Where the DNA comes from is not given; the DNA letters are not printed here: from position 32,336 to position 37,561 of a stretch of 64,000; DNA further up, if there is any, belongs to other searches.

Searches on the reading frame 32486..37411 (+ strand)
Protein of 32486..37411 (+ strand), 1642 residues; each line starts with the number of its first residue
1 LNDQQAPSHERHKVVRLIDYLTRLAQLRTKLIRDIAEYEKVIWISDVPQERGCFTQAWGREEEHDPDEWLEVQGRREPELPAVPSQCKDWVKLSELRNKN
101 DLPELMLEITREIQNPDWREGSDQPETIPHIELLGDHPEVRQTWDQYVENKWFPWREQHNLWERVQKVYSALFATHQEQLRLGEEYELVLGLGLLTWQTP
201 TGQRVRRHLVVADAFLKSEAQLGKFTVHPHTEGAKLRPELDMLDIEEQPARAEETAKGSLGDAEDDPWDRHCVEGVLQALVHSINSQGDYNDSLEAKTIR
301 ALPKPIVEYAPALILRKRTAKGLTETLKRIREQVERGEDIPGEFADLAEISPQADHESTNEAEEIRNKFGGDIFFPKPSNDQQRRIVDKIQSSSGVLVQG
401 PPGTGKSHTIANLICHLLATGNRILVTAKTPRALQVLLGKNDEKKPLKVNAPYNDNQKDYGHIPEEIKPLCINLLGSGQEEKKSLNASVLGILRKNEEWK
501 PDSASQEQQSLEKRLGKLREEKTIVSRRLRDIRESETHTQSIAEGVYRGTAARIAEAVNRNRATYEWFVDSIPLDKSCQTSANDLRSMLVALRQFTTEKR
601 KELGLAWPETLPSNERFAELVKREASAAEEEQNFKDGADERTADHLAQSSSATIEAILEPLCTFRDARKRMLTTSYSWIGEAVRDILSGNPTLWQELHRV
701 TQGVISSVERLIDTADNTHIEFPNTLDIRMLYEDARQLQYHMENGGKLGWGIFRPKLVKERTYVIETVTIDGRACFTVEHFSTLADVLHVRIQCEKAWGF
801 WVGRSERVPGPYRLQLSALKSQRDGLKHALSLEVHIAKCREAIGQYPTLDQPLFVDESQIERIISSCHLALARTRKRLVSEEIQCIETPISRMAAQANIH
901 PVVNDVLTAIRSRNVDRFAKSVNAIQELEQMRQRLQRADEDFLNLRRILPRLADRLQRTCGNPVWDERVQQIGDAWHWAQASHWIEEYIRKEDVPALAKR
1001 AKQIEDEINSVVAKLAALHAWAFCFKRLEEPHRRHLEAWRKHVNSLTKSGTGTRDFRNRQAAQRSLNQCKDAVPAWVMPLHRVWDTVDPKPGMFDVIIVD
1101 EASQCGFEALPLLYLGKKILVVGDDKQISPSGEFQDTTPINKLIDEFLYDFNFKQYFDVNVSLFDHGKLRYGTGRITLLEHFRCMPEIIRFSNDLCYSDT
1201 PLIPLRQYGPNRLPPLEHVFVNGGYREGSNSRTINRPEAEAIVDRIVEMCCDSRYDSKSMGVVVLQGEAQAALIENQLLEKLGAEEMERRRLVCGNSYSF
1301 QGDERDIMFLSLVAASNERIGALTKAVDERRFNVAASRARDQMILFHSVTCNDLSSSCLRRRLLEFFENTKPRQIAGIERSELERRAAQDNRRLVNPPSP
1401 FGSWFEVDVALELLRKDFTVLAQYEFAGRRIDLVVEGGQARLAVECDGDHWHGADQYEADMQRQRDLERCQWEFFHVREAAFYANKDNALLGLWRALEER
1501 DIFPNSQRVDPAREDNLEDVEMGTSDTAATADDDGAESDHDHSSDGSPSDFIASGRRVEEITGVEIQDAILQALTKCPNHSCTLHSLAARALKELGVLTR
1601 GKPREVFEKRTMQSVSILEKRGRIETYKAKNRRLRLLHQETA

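Call 8: search_protein_families(library=pfam, proteins=[window:32486-37411:+], max_evalue=0.001)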
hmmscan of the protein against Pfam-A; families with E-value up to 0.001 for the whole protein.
window:32486-37411:+ (1642 aa): 8 families
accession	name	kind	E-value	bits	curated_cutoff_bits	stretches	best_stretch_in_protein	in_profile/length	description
PF18741.7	MTES_1575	-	3.7e-24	85.1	38.2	1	1405-1497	1-96/96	REase_MTES_1575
PF13086.12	AAA_11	-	7.9e-16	59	27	1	379-538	2-173/257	AAA domain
PF13087.12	AAA_12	-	9.4e-15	55.1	27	1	1160-1345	2-190/195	AAA domain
PF13245.12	AAA_19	-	2.9e-10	40.9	25.1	1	383-437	1-57/134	AAA domain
PF13604.12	AAA_30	-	2.9e-09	37.4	27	1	380-437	3-62/191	AAA domain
PF00580.27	UvrD-helicase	-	1.2e-05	25.6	23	0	380-432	2-56/271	UvrD/REP helicase N-terminal domain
PF05127.21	NAT10_TcmA_helicase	-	3.1e-05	24.4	22.7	0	398-440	2-45/176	RNA cytidine acetyltransferase NAT10/TcmA, helicase domain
PF20720.3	nSTAND3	-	0.00037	20.7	27.2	1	382-438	6-61/155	Novel STAND NTPase 3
